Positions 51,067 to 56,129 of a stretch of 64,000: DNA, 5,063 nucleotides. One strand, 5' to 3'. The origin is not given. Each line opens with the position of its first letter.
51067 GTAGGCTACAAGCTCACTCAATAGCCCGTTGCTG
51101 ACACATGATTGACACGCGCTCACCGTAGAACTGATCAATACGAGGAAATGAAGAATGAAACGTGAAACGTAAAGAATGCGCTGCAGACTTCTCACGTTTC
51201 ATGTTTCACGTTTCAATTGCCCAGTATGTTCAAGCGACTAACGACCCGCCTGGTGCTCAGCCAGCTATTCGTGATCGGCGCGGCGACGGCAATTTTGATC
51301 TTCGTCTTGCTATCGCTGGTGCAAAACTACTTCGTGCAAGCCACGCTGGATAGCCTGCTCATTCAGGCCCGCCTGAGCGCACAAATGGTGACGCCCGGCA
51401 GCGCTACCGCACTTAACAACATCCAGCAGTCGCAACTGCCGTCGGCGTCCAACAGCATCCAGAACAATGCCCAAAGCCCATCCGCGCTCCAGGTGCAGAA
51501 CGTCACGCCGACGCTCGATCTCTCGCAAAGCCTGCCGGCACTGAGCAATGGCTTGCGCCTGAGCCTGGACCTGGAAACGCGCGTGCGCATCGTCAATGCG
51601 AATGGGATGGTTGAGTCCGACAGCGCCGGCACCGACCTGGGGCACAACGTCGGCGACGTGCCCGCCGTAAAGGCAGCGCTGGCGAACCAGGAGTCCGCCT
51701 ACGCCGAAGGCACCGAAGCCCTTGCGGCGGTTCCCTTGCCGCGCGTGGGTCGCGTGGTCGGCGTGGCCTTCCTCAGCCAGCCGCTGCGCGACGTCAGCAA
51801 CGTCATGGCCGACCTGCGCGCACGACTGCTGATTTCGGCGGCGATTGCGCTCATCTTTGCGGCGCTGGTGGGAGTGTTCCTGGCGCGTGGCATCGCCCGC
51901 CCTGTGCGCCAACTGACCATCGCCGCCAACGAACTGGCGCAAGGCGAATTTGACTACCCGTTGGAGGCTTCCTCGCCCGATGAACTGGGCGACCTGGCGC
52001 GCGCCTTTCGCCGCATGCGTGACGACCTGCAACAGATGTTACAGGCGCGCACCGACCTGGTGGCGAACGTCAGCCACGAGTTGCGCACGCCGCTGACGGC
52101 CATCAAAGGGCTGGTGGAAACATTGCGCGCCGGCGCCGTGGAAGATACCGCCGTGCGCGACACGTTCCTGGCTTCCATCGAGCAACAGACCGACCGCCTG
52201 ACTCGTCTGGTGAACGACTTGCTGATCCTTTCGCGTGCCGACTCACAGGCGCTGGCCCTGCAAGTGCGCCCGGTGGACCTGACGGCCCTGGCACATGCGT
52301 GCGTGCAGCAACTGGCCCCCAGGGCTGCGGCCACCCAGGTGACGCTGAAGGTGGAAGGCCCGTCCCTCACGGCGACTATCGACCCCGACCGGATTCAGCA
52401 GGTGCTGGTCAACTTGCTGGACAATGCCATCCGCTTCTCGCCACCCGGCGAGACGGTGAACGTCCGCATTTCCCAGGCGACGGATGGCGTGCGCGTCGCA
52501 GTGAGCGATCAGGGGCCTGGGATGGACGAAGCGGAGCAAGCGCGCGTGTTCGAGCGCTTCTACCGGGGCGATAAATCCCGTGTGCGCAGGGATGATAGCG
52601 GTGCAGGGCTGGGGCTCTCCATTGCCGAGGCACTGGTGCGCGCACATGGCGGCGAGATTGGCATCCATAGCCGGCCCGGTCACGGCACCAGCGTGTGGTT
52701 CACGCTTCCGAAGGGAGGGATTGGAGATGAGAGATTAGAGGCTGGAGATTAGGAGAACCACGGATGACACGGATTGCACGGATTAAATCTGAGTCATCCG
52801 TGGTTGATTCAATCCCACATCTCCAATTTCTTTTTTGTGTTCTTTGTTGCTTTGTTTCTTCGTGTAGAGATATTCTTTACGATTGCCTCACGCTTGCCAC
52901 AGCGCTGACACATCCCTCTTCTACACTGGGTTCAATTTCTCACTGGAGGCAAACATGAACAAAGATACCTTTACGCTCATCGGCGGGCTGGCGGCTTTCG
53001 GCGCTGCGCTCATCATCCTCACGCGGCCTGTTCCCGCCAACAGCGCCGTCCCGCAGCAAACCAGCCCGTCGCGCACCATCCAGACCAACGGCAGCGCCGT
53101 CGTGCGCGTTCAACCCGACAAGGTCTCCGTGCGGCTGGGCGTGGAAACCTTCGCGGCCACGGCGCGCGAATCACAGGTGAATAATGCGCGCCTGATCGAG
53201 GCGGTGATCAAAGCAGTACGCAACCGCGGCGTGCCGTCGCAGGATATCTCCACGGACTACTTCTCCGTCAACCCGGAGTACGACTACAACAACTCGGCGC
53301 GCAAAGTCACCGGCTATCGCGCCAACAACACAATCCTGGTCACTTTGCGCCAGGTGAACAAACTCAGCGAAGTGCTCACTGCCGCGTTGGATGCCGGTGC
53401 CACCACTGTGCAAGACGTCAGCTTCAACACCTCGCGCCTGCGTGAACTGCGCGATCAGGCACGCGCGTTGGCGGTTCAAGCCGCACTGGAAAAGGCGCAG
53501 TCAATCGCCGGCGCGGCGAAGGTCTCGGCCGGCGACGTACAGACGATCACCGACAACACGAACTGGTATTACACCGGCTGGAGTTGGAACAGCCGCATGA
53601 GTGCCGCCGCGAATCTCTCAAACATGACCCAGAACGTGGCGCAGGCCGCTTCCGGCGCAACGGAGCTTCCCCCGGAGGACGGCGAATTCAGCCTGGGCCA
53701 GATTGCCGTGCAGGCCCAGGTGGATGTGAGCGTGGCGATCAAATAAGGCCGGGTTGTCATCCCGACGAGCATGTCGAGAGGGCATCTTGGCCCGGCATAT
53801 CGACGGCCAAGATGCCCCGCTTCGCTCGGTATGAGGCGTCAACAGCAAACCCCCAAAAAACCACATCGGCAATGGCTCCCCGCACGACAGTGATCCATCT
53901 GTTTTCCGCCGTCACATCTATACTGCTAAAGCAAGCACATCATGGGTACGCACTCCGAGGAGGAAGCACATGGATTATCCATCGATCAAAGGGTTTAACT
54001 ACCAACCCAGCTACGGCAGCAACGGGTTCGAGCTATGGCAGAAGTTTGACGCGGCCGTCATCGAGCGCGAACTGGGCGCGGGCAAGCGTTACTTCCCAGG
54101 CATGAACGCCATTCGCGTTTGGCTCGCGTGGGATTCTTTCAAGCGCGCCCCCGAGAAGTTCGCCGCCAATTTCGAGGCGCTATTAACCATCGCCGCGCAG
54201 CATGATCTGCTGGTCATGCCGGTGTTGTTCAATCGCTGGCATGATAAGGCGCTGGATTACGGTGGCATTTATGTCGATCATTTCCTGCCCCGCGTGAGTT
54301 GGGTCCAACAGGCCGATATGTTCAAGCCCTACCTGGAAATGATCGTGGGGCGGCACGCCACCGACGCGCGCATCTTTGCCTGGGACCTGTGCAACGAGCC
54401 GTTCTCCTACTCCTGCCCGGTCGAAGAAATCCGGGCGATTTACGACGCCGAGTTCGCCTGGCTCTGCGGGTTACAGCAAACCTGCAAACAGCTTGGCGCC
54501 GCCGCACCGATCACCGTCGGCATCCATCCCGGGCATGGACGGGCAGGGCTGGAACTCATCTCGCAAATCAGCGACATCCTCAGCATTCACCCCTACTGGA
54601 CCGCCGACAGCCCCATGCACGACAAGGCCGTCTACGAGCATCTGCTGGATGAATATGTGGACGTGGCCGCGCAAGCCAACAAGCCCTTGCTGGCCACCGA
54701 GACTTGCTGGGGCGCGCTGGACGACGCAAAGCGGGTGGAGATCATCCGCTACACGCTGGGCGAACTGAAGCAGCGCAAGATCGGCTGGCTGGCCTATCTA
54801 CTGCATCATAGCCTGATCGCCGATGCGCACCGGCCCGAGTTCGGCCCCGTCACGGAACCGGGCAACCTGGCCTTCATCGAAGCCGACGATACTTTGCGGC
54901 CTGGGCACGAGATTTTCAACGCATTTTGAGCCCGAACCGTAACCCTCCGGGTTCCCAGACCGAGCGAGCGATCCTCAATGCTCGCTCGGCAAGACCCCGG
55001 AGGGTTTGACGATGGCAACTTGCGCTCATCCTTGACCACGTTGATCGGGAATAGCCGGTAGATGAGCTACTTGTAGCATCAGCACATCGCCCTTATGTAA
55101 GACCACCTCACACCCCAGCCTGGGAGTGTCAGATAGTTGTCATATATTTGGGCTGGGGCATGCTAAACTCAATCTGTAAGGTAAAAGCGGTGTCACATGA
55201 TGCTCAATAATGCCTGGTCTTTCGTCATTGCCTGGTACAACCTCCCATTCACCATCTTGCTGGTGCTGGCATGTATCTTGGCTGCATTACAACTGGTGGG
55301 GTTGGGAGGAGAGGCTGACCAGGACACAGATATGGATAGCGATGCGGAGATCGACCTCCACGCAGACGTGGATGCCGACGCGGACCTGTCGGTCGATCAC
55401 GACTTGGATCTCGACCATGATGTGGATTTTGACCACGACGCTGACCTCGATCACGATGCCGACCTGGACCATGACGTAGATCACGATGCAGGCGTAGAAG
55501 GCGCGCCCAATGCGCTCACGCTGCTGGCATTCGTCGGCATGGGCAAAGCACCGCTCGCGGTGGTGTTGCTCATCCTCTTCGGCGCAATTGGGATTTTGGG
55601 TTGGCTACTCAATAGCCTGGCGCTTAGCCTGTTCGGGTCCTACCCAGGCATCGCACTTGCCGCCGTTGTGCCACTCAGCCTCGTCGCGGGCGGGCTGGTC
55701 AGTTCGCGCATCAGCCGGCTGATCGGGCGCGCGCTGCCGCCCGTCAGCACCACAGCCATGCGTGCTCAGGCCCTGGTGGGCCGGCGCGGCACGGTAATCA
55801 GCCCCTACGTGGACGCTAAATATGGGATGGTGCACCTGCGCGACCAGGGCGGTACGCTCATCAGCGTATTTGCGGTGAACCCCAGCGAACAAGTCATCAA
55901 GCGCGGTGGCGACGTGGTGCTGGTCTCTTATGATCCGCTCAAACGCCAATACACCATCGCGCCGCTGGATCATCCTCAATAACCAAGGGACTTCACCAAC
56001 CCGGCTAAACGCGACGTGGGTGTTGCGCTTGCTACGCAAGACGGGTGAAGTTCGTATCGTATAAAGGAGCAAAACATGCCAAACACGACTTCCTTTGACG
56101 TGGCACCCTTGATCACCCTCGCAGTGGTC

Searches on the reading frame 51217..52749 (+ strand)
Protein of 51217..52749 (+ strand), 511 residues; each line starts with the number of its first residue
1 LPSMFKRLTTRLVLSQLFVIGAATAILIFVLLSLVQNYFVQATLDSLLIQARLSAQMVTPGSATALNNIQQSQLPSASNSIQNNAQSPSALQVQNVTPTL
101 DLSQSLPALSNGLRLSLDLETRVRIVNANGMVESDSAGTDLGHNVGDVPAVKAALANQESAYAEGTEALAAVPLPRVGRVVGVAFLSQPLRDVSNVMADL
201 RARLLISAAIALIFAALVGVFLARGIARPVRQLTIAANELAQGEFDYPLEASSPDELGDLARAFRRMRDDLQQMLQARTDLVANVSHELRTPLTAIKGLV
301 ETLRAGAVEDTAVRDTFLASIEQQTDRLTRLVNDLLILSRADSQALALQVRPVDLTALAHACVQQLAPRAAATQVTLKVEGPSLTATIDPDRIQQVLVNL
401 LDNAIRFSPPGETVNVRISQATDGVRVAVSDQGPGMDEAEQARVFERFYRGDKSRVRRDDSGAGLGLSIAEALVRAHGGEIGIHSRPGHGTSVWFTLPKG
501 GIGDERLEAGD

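Call 73: search_protein_families(library=pfam, proteins=[window:51217-52749:+], max_evalue=0.001)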
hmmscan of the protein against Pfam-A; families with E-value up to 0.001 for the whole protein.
window:51217-52749:+ (511 aa): 5 families
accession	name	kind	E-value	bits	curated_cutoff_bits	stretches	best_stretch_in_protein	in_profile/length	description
PF02518.31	HATPase_c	-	5.5e-32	110.9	26.4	1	389-499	2-109/111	Histidine kinase-, DNA gyrase B-, and HSP90-like ATPase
PF00512.31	HisKA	-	1e-19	70.8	26.9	1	277-343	1-65/66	His Kinase A (phospho-acceptor) domain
PF00672.30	HAMP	-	1.7e-17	63.9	25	1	221-273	1-53/53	HAMP domain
PF13581.12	HATPase_c_2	-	1.6e-05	25.4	27.4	1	398-494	37-124/127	Histidine kinase-like ATPase domain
PF13589.12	HATPase_c_3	-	0.00069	20.1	25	0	394-471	4-81/137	Histidine kinase-, DNA gyrase B-, and HSP90-like ATPase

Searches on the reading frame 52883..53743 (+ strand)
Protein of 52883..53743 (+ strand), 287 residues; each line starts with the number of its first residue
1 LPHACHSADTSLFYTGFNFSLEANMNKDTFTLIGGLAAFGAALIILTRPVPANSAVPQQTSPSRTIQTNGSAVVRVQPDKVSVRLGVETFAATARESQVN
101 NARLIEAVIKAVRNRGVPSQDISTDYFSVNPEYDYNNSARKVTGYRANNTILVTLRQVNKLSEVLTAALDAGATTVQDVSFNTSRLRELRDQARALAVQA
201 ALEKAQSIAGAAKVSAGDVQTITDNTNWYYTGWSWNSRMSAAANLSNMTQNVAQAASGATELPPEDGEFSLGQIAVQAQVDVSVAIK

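Call 73: search_protein_families(library=pfam, proteins=[window:52883-53743:+], max_evalue=0.001)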
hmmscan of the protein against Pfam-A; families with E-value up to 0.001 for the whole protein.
window:52883-53743:+ (287 aa): 1 family
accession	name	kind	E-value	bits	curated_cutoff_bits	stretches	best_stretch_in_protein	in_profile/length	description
PF04402.19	SIMPL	-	3e-45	155.5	25.2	1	66-283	1-204/205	Protein of unknown function (DUF541)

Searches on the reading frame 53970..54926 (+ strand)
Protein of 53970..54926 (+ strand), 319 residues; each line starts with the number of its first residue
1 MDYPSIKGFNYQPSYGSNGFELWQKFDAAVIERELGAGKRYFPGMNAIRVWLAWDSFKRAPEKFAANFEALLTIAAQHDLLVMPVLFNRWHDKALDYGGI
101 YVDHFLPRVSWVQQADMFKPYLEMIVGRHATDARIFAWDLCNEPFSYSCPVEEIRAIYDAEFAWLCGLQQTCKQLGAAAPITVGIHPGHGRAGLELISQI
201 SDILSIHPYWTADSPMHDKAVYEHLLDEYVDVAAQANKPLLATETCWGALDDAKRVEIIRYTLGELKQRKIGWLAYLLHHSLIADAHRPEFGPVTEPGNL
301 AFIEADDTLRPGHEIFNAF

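Call 73: search_protein_families(library=pfam, proteins=[window:53970-54926:+], max_evalue=0.001)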
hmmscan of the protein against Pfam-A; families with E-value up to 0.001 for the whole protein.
window:53970-54926:+ (319 aa): 1 family
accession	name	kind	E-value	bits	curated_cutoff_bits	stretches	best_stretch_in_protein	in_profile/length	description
PF00150.24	Cellulase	-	1.2e-05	25.4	23.5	1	44-278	34-268/272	Cellulase (glycosyl hydrolase family 5)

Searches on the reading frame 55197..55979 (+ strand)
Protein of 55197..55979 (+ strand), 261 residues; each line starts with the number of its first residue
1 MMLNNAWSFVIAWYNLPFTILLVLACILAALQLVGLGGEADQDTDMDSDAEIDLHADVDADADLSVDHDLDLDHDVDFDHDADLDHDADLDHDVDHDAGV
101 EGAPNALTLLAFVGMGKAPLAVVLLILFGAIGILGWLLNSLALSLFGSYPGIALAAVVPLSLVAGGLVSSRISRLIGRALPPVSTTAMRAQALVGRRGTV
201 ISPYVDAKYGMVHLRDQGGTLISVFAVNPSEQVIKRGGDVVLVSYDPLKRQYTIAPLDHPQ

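Call 3: search_protein_families(library=pfam, proteins=[window:55197-55979:+], max_evalue=1)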
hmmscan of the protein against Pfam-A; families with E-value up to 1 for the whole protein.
window:55197-55979:+ (261 aa): 2 families
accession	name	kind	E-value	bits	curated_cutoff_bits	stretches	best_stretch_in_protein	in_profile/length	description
PF21001.2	YqiJ_N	-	3e-08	34.3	23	1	15-159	1-107/116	Inner membrane protein YqiJ, N-terminal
PF15202.11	Adipogenin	-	0.19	12.3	27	1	6-47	13-54/79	Adipogenin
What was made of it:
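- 55197..55982 (+): yqiJ/nfeD-like membrane protein (261 aa), first gene of the conserved operon. It contains an Asp/His-rich repeat. Pfam YqiJ_N 34.3 bits, above the cut-off of 23 (call 3).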

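Call 4: search_protein_families(library=ncbifam, proteins=[window:55197-55979:+], max_evalue=1)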
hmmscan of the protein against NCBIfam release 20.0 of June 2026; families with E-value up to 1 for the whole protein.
window:55197-55979:+ (261 aa): 5 families
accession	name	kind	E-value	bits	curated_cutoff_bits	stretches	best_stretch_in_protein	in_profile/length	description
NF000535.3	MSCRAMM_SdrC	exception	4.2e-05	21.8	1700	1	41-97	847-903/963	MSCRAMM family adhesin SdrC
NF012181.0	MSCRAMM_SdrD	exception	5e-05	20.9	2500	1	41-97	1263-1319/1379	MSCRAMM family adhesin SdrD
NF033845.1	MSCRAMM_ClfB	exception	0.0001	20.4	999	1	41-97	739-797/871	MSCRAMM family adhesin clumping factor ClfB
NF033609.2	MSCRAMM_ClfA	exception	0.00025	18.9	1150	1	42-95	670-723/934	MSCRAMM family adhesin clumping factor ClfA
TIGR02141.1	modB_ABC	equivalog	0.0045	16.6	182.6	1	122-160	53-92/208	molybdate ABC transporter permease subunit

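Call 31: search_protein_families(library=padloc, proteins=[window:55197-55979:+], max_evalue=0.1)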
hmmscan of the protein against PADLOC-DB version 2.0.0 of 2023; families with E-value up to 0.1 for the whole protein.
window:55197-55979:+ (261 aa): 0 families
